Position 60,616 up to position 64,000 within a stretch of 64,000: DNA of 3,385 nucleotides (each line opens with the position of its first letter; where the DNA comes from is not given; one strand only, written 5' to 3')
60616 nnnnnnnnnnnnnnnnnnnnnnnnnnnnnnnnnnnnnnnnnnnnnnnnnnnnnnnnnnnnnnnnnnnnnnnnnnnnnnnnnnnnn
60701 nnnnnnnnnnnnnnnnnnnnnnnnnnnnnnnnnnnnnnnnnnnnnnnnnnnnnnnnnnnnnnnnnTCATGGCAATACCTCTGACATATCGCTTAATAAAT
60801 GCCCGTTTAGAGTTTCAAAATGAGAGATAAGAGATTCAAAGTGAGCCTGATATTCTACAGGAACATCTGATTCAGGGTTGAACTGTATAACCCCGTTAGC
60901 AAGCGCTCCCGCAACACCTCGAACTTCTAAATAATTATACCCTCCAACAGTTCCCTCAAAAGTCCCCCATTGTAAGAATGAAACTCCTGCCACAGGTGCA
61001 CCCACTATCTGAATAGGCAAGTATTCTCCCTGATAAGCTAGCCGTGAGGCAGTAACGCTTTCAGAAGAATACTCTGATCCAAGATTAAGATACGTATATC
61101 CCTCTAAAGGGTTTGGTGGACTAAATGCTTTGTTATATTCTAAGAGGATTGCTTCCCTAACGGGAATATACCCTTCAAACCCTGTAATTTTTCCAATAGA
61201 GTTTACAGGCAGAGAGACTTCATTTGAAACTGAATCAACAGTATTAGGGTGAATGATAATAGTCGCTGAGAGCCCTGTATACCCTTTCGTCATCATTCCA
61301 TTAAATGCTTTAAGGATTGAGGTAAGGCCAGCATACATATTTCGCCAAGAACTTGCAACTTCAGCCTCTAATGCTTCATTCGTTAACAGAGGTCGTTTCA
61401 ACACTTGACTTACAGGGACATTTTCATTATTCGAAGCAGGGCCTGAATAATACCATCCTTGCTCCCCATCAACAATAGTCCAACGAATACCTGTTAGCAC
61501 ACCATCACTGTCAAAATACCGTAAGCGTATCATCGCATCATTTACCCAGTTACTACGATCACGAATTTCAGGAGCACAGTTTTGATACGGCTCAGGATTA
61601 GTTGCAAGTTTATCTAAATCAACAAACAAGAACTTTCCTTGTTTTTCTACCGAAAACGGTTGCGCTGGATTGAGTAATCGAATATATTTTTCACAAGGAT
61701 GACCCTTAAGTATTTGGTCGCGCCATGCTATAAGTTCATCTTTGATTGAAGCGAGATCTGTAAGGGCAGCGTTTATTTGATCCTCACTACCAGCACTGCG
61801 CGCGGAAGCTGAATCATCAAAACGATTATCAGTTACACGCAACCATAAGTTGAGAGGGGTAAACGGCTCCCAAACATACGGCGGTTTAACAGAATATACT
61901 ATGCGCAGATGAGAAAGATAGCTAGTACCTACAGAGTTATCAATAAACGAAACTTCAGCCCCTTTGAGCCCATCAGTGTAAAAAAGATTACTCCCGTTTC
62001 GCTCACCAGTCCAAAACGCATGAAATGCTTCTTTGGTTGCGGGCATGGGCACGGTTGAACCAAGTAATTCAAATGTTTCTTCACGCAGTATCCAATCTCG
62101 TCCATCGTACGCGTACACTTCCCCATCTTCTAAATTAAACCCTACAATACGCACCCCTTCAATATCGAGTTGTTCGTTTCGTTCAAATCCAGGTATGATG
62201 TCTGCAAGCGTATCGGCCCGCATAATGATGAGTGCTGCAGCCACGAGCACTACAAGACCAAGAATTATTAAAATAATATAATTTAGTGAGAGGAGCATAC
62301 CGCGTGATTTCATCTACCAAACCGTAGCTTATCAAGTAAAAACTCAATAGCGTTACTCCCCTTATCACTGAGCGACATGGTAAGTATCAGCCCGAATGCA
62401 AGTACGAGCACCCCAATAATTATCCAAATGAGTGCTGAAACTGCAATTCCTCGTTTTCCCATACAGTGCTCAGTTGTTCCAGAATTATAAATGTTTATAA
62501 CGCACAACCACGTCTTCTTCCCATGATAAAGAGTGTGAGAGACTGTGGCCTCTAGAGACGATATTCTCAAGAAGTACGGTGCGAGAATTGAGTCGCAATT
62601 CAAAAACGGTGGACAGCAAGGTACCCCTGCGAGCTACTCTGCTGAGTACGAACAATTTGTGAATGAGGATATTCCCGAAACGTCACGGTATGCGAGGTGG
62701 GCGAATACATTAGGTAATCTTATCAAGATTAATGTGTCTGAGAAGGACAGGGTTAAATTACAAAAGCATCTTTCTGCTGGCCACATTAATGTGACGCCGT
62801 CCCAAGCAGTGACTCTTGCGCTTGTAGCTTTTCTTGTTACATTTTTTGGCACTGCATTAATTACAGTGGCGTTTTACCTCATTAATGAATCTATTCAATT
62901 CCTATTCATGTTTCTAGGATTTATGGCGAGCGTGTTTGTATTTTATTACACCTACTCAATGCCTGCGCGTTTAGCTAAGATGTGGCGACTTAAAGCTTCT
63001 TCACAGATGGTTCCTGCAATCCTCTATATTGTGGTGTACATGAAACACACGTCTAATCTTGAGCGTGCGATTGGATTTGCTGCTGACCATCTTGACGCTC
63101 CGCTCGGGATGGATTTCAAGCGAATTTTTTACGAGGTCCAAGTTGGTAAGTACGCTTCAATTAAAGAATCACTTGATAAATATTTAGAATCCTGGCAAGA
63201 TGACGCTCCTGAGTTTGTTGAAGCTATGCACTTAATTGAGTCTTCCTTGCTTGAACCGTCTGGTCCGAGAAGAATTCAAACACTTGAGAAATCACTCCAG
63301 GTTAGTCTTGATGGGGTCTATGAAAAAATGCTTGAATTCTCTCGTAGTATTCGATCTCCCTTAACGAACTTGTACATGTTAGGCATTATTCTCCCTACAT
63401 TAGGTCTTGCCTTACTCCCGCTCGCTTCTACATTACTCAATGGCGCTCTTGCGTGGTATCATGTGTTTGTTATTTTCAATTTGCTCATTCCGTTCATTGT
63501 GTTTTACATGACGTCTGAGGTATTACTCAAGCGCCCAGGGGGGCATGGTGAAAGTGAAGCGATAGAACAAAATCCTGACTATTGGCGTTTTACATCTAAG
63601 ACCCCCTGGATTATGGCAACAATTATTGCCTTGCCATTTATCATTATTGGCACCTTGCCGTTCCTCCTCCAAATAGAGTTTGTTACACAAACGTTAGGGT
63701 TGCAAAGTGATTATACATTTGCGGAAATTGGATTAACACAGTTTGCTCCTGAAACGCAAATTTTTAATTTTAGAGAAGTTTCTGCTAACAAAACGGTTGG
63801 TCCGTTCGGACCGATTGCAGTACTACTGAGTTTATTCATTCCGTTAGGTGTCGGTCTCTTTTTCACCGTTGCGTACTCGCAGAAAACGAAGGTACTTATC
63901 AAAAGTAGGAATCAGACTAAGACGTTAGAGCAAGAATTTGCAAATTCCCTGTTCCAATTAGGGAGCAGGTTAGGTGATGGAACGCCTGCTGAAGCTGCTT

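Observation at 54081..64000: Pilin-like mega-cluster: 15 minus-strand genes, 13 with class III signal-peptide-like N-termini, divergent from a FlaJ/TadC-type platform gene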

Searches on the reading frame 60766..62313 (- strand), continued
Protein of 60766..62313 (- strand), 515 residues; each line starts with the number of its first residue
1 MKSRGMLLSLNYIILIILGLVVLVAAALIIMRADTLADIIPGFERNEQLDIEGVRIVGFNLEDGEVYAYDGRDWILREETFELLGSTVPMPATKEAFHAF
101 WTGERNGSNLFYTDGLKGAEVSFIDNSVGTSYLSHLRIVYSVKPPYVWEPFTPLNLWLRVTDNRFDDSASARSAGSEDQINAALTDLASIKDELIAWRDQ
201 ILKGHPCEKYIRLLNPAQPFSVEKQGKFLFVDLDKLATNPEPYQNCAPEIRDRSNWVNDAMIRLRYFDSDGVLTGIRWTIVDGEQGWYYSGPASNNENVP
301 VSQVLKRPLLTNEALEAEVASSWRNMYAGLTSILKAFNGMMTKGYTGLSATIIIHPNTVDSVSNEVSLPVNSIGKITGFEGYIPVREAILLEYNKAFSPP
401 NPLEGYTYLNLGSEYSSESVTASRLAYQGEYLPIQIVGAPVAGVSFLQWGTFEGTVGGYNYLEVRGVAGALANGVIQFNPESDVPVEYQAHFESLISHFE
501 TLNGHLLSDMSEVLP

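Call 40: search_protein_families(library=ncbifam, max_evalue=1, proteins=[L001:2765-5047:+, L001:7601-9766:-])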
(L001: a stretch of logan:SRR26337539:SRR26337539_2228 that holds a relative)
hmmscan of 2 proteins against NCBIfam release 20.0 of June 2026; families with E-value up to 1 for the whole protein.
L001:2765-5047:+ (761 aa): 13 families
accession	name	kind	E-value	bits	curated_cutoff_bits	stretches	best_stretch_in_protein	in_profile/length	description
TIGR03819.1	heli_sec_ATPase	hypoth_equivalog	2.7e-38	132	373.15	1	304-587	27-297/340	TadA family conjugal transfer-associated ATPase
NF058587.1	archaellum_moto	equivalog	8.3e-35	120.5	550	1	295-703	113-502/527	archaellum flagellar ATPase motor FlaI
NF053672.1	bindosome_BasE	exception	3.9e-18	65.5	1000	1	216-700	37-489/512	bindosome assembly system ATPase subunit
TIGR02782.1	TrbB_P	equivalog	2.5e-14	53.3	304.55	1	332-587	14-252/303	P-type conjugative transfer ATPase TrbB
TIGR02788.1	VirB11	equivalog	3.6e-13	49.2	249.95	1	453-589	136-264/308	P-type DNA transfer ATPase VirB11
NF010469.0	PRK13894.1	subfamily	7.5e-12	45.2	508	1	322-586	18-263/320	conjugal transfer ATPase TrbB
NF010425.0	PRK13851.1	equivalog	2.5e-09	36.5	461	1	452-587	153-280/344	type IV secretion system protein VirB11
NF041000.1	ATPase_ComGA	equivalog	1.4e-08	34.1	300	1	463-606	130-260/267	competence type IV pilus ATPase ComGA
NF010407.0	PRK13833.1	subfamily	3.9e-08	33.1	499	1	391-583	77-255/323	conjugal transfer protein TrbB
NF010475.0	PRK13900.1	equivalog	3.3e-07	29.7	389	1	454-581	153-273/333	type IV secretion system ATPase VirB11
NF053534.1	T4PilAsmATPsTfpB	equivalog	0.0014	17.1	850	1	463-610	338-471/584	type IV pilus assembly ATPase TfpB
TIGR01420.1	pilT_fam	subfamily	0.0072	15.6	319.1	1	464-589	125-241/343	PilT/PilU family type 4a pilus ATPase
NF000355.4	ribo_prot_ABC_F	equivalog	0.099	11.5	380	1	454-499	332-377/499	ribosomal protection-like ABC-F family protein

L001:7601-9766:- (721 aa): 0 families

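Call 45: find_related_loci(query=A1, collection=genome_contigs, flank=10000)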
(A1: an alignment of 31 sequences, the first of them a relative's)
Query A1 (722 aa) in genome_contigs; peptide patterns used: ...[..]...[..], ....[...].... (x = any residue, [..] = any of these).
599 stretches matched a pattern (row limit reached: there are more); 576 encode a relative of the query (tblastn E <= 1e-3); the best 80 are kept; 80 distinct loci.
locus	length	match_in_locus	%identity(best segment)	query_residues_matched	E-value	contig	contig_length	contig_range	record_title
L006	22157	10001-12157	63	1-722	0e+0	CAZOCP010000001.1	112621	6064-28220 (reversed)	MAG TPA_asm: Candidatus Woesearchaeota archaeon isolate SRP178908_co2_32 genome assembly, contig: NODE_16_length_112621_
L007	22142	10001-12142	63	1-717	0e+0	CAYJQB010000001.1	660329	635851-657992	MAG TPA_asm: Candidatus Woesearchaeota archaeon isolate ERP124720_co1_145 genome assembly, contig: NODE_12_length_660329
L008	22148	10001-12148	66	1-720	0e+0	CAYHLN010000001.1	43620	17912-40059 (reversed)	MAG TPA_asm: Candidatus Woesearchaeota archaeon isolate ERP119705_co13_477 genome assembly, contig: NODE_993_length_4362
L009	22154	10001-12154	65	1-722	0e+0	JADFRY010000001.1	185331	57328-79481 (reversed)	MAG: Nanoarchaeota archaeon isolate B8T1B11 B8T1B11_NODE12, whole genome shotgun sequence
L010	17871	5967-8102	64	1-721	0e+0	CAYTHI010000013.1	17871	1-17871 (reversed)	MAG TPA_asm: Candidatus Woesearchaeota archaeon isolate SRP269290_co7_531 genome assembly, contig: NODE_1196_length_1787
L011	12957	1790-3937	64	1-720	0e+0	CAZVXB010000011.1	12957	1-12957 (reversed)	MAG TPA_asm: Candidatus Woesearchaeota archaeon isolate SRP342105_co2_146 genome assembly, contig: NODE_5108_length_1295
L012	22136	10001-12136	63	1-717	0e+0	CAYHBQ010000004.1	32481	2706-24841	MAG TPA_asm: Candidatus Woesearchaeota archaeon isolate ERP119705_co11_463 genome assembly, contig: NODE_1106_length_324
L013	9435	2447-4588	62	3-721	0e+0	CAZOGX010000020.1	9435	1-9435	MAG TPA_asm: Candidatus Woesearchaeota archaeon isolate SRP170004_co1_557 genome assembly, contig: NODE_11807_length_943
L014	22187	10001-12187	62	1-721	0e+0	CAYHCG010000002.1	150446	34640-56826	MAG TPA_asm: Candidatus Woesearchaeota archaeon isolate ERP119705_co10_239 genome assembly, contig: NODE_29_length_15044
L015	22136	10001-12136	63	1-721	0e+0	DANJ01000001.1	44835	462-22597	MAG TPA_asm: Candidatus Pacearchaeota archaeon UBA92 UBA92_contig_6164, whole genome shotgun sequence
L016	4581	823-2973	62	1-719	0e+0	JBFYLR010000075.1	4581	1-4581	MAG: Nanoarchaeota archaeon isolate PPR_0041 k121_8204485, whole genome shotgun sequence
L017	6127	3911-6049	66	1-717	0e+0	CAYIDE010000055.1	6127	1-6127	MAG TPA_asm: Candidatus Woesearchaeota archaeon isolate ERP119705_co1_824 genome assembly, contig: NODE_21334_length_612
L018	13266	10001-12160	60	1-722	0e+0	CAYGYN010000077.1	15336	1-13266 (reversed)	MAG TPA_asm: Candidatus Woesearchaeota archaeon isolate ERP119294_co2_456 genome assembly, contig: k141_1268565, whole g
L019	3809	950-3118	60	6-721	0e+0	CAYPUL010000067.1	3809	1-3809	MAG TPA_asm: Candidatus Woesearchaeota archaeon isolate SRP178908_co2_46 genome assembly, contig: NODE_20962_length_3809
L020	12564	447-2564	62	1-708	0e+0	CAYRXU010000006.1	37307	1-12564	MAG TPA_asm: Candidatus Woesearchaeota archaeon isolate SRP342105_co1_450 genome assembly, contig: NODE_1395_length_3730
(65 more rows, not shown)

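Call 54: list_cluster_members(proteins=[P0121, P0122, P0001])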
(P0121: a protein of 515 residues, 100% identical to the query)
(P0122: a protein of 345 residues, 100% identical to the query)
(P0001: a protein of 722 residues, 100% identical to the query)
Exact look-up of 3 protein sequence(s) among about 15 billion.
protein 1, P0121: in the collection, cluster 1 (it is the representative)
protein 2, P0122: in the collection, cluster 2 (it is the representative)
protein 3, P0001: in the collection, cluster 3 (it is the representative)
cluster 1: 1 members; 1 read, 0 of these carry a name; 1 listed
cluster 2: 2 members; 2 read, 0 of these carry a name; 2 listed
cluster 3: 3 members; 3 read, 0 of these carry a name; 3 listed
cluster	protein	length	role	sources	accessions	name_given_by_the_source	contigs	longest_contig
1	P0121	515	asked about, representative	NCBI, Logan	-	-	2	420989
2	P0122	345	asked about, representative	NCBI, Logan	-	-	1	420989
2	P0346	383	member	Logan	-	-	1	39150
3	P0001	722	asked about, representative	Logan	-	-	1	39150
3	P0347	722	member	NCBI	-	-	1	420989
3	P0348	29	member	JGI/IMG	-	-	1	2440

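Call 65: search_protein_families(library=pfam, max_evalue=0.1, proteins=[L001:1729-2037:-, L001:818-1732:-, L001:319-843:+, L003:19765-20331:-, L003:20386-20880:-, L001:2106-2696:+, L003:7046-8788:-])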
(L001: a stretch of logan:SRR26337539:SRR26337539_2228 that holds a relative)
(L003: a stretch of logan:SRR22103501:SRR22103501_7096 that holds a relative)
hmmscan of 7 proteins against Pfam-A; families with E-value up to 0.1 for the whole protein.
L001:1729-2037:- (102 aa): 3 families
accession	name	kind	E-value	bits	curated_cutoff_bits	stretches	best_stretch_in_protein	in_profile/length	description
PF11932.13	DUF3450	-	0.021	14.5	32.6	1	38-88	40-91/241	Protein of unknown function (DUF3450)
PF16043.11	DUF4795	-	0.026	14.3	34.8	1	45-96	87-139/208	Domain of unknown function (DUF4795)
PF04977.20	DivIC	-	0.047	13.9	28.9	1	36-86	11-64/80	Septum formation initiator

L001:818-1732:- (304 aa): 4 families
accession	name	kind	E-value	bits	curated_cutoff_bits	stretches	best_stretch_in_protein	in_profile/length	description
PF10152.14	CCDC53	-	0.0067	17.3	24.6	1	208-284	14-85/147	Subunit CCDC53 of WASH complex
PF00836.24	Stathmin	-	0.026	14.9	24.7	1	201-286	36-113/136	Stathmin family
PF07464.16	ApoLp-III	-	0.043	14.4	36.3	1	195-276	3-87/146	Apolipophorin-III precursor (apoLp-III)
PF07426.16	Dynactin_p22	-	0.06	13.6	25.2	1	224-273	2-52/168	Dynactin subunit p22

L001:319-843:+ (174 aa): 1 family
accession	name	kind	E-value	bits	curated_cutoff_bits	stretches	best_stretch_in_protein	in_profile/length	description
PF05552.17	MS_channel_1st_1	-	0.034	14.5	22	1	146-172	12-38/50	Mechanosensitive ion channel, conserved TM helix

L003:19765-20331:- (188 aa): 0 families

L003:20386-20880:- (164 aa): 0 families

L001:2106-2696:+ (196 aa): 0 families

L003:7046-8788:- (580 aa): 10 families
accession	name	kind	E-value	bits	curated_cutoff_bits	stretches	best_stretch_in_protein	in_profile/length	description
PF07676.18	PD40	-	1.1e-23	83.1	20.9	3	518-552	3-38/38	WD40-like Beta Propeller Repeat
PF00930.27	DPPIV_N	-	6.6e-14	51.8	22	2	416-478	25-82/354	Dipeptidyl peptidase IV (DPP IV) N-terminal region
PF25174.1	Beta-prop_THOC3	-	2.1e-10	40.5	305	2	441-543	54-149/272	THOC3 beta-propeller domain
PF23414.1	Beta-prop_EML_2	-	7.8e-07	29.2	90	1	356-498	7-145/266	Echinoderm microtubule-associated protein second beta-propeller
PF02897.21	Peptidase_S9_N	-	4.7e-06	26.1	24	1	392-556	126-307/414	Prolyl oligopeptidase, N-terminal beta-propeller domain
PF14583.12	Pectate_lyase22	-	1.9e-05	24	30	0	397-453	43-100/386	Oligogalacturonate lyase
PF25460.1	Beta-prop_Aladin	-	0.0001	22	171.1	1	424-541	100-212/340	Aladin seven-bladed propeller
PF00400.38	WD40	-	0.0014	19.5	27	0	478-493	12-27/39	WD domain, G-beta repeat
PF08662.17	eIF2A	-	0.006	16.9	20.5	1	470-576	52-151/194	Eukaryotic translation initiation factor eIF2A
PF12894.13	ANAPC4_WD40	-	0.033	14.9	22.9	0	377-436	26-83/91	Anaphase-promoting complex subunit 4 WD40 domain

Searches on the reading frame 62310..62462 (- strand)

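Call 7: search_protein_families(library=pfam, max_evalue=0.1, proteins=[window:62310-62462:-])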
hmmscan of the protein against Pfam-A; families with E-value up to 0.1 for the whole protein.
window:62310-62462:- (50 aa): 2 families
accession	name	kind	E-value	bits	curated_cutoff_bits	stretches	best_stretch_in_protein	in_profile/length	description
PF05360.19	YiaAB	-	0.018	15.7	26.6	1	10-35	5-31/53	yiaA/B two helix domain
PF04790.18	Sarcoglycan_1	-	0.025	14.3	32.5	1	7-48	15-56/259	Sarcoglycan complex subunit protein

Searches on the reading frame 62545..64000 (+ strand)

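Call 7: search_protein_families(library=pfam, max_evalue=0.1, proteins=[window:62545-64000:+])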
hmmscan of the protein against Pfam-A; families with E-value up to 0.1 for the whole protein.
window:62545-64000:+ (485 aa): 1 family
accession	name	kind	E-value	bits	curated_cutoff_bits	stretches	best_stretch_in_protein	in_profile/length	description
PF09843.14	DUF2070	-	0.0043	15.9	30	1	80-168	64-151/561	Predicted membrane protein (DUF2070)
